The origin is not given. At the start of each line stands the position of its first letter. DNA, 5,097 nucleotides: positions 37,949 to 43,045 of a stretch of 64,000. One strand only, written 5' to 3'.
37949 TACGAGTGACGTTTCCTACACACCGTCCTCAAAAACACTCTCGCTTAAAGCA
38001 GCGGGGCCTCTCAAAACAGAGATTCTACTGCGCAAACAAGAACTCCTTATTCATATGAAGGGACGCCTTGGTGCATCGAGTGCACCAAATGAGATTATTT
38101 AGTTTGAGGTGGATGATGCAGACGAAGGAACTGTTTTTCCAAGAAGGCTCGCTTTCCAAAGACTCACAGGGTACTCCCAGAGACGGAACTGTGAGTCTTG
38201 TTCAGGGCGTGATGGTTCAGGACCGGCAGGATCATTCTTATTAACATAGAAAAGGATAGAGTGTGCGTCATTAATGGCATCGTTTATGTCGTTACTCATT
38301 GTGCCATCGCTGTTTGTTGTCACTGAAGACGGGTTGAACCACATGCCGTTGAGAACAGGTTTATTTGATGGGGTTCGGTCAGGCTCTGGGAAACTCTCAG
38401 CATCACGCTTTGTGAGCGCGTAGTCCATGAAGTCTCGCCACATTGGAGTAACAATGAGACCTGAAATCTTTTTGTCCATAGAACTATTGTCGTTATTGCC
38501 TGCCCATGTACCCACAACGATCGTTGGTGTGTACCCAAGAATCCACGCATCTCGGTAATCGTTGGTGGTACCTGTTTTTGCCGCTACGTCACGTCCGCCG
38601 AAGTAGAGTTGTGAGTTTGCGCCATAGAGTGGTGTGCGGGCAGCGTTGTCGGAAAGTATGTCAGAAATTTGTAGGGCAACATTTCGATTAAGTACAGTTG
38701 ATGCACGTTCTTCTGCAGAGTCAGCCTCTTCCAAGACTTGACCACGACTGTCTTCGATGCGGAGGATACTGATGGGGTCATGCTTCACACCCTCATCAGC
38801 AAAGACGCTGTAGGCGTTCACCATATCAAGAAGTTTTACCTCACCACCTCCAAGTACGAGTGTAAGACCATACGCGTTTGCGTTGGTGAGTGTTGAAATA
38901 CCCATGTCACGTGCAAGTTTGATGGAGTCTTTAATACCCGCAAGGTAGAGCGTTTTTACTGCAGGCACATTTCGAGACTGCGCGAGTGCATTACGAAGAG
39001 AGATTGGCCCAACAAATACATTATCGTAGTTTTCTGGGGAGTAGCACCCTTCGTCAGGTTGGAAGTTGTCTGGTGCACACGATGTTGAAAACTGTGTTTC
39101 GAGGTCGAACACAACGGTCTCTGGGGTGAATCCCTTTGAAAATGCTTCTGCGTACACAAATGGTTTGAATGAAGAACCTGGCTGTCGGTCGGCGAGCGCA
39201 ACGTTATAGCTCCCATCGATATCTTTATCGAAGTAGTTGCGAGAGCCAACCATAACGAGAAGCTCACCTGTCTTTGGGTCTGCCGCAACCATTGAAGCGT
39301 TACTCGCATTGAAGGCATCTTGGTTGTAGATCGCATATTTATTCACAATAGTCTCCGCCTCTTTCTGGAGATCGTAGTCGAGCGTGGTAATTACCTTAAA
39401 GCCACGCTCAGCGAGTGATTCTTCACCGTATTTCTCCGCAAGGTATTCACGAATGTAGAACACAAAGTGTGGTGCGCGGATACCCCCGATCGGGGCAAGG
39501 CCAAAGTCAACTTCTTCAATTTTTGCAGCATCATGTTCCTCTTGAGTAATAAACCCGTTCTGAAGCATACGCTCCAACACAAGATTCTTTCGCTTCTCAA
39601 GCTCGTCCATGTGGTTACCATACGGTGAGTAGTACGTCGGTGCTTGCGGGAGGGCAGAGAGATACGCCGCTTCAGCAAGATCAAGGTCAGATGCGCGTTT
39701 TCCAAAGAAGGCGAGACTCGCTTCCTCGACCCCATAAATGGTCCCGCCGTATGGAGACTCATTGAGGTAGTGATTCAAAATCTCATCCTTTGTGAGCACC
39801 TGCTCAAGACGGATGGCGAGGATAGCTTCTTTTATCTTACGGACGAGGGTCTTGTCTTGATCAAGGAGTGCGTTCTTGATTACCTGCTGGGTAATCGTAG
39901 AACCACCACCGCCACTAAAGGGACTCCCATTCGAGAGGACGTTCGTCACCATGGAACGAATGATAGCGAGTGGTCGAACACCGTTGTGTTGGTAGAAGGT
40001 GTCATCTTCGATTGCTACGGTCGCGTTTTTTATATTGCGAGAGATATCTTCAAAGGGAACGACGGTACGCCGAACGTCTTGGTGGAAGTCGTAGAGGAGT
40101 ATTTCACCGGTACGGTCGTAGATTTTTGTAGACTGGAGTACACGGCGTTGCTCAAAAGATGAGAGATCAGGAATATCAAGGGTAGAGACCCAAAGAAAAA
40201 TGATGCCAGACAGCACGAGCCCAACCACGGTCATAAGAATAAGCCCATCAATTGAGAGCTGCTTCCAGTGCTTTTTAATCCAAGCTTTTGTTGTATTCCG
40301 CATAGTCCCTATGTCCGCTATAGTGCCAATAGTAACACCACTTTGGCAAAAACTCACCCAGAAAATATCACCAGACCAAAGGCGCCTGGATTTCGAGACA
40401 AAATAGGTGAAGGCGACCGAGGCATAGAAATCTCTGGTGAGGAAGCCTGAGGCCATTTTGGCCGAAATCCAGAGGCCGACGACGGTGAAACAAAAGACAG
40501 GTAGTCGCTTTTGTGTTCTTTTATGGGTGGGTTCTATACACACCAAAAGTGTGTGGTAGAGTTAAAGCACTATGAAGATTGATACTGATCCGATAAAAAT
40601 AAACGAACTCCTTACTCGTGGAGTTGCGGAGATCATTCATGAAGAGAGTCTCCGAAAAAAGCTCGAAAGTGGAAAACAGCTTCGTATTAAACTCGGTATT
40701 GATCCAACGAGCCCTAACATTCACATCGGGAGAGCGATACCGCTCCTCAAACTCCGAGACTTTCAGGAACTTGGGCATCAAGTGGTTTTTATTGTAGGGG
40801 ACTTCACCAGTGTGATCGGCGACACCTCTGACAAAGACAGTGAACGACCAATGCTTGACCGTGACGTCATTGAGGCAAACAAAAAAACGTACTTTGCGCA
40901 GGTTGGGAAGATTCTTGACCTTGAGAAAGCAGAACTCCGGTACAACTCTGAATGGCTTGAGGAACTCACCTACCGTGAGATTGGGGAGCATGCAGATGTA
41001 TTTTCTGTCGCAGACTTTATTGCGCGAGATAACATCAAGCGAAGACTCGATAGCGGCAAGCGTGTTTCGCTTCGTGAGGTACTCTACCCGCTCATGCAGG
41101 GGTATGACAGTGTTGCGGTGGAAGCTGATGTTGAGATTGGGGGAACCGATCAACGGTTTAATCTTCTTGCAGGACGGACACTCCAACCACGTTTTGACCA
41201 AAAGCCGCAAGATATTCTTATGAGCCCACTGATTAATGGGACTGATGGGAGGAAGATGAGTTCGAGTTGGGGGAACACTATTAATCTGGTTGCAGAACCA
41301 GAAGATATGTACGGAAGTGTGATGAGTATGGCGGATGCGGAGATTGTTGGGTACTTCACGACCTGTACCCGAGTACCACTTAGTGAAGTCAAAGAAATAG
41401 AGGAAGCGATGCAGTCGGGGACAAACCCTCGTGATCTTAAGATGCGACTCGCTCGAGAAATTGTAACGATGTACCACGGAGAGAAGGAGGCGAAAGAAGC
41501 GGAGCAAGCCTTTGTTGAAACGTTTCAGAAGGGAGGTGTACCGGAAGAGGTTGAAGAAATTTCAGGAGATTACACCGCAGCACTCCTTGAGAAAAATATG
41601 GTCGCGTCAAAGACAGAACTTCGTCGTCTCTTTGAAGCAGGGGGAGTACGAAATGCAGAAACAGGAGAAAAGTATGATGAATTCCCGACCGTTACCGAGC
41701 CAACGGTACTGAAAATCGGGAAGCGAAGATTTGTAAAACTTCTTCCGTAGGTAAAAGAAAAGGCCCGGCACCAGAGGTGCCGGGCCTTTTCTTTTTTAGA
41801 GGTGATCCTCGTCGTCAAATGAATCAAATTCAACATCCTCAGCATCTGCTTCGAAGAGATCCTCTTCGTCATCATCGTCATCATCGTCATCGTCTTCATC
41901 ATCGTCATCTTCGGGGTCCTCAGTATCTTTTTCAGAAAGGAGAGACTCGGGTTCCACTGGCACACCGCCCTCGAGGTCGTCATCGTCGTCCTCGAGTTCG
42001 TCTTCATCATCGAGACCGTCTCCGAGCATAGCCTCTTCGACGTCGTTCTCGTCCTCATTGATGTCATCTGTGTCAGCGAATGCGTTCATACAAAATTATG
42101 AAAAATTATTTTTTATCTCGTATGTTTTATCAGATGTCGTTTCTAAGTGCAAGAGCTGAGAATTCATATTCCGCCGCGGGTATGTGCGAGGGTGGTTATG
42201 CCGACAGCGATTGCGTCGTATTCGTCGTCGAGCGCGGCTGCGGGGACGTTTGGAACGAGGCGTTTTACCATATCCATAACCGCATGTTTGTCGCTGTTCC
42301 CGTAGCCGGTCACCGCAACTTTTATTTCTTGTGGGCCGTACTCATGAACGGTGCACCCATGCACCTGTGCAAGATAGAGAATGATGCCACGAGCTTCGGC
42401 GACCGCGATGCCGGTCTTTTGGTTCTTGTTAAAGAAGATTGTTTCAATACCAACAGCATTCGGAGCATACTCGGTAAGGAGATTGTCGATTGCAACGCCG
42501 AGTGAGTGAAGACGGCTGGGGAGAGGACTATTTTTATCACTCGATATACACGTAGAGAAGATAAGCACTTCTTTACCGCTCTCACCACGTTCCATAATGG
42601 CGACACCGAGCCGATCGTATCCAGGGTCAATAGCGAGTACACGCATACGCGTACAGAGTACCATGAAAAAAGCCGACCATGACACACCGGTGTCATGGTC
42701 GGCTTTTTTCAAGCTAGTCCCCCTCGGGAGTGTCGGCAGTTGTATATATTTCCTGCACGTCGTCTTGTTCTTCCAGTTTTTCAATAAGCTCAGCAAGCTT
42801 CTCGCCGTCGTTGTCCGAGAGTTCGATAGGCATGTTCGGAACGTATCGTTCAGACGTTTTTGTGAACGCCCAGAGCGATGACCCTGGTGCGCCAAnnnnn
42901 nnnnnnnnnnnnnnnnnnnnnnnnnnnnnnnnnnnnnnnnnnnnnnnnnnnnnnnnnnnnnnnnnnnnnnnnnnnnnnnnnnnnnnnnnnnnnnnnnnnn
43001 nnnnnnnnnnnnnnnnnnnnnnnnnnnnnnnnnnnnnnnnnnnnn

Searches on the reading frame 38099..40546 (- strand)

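Call 58: search_protein_families(library=pfam, proteins=[window:38099-40546:-], max_evalue=0.0001)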
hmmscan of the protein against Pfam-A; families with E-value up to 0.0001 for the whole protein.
window:38099-40546:- (815 aa): 2 families
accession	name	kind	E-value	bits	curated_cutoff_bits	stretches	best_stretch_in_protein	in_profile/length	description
PF00912.28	Transgly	-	7.7e-58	195.3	27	1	152-327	6-177/178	Transglycosylase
PF00905.27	Transpeptidase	-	3e-19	69.8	22.1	1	418-685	2-278/299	Penicillin binding protein transpeptidase domain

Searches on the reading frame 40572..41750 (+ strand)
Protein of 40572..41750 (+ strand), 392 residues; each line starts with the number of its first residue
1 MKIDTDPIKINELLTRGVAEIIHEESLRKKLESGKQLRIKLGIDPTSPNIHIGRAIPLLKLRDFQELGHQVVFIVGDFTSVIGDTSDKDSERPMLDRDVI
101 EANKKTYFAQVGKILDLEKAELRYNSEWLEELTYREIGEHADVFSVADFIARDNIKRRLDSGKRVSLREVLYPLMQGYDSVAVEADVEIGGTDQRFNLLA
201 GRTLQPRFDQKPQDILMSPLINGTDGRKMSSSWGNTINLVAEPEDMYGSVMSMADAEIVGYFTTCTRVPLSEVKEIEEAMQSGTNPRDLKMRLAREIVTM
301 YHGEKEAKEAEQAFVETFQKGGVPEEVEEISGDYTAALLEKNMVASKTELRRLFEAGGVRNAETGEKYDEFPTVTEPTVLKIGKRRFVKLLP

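Call 58: search_protein_families(library=pfam, proteins=[window:40572-41750:+], max_evalue=0.0001)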
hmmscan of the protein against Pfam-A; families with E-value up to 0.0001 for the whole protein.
window:40572-41750:+ (392 aa): 1 family
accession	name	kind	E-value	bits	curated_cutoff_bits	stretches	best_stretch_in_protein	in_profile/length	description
PF00579.31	tRNA-synt_1b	-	1e-71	242.1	21.1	1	34-319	3-292/292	tRNA synthetases class I (W and Y)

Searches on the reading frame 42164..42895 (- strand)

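Call 58: search_protein_families(library=pfam, proteins=[window:42164-42895:-], max_evalue=0.0001)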
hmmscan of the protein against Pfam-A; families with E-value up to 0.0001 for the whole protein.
window:42164-42895:- (243 aa): 1 family
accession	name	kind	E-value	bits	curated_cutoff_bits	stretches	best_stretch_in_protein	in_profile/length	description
PF02075.23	RuvC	-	3e-31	108.8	22.2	1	86-234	1-147/148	Crossover junction endodeoxyribonuclease RuvC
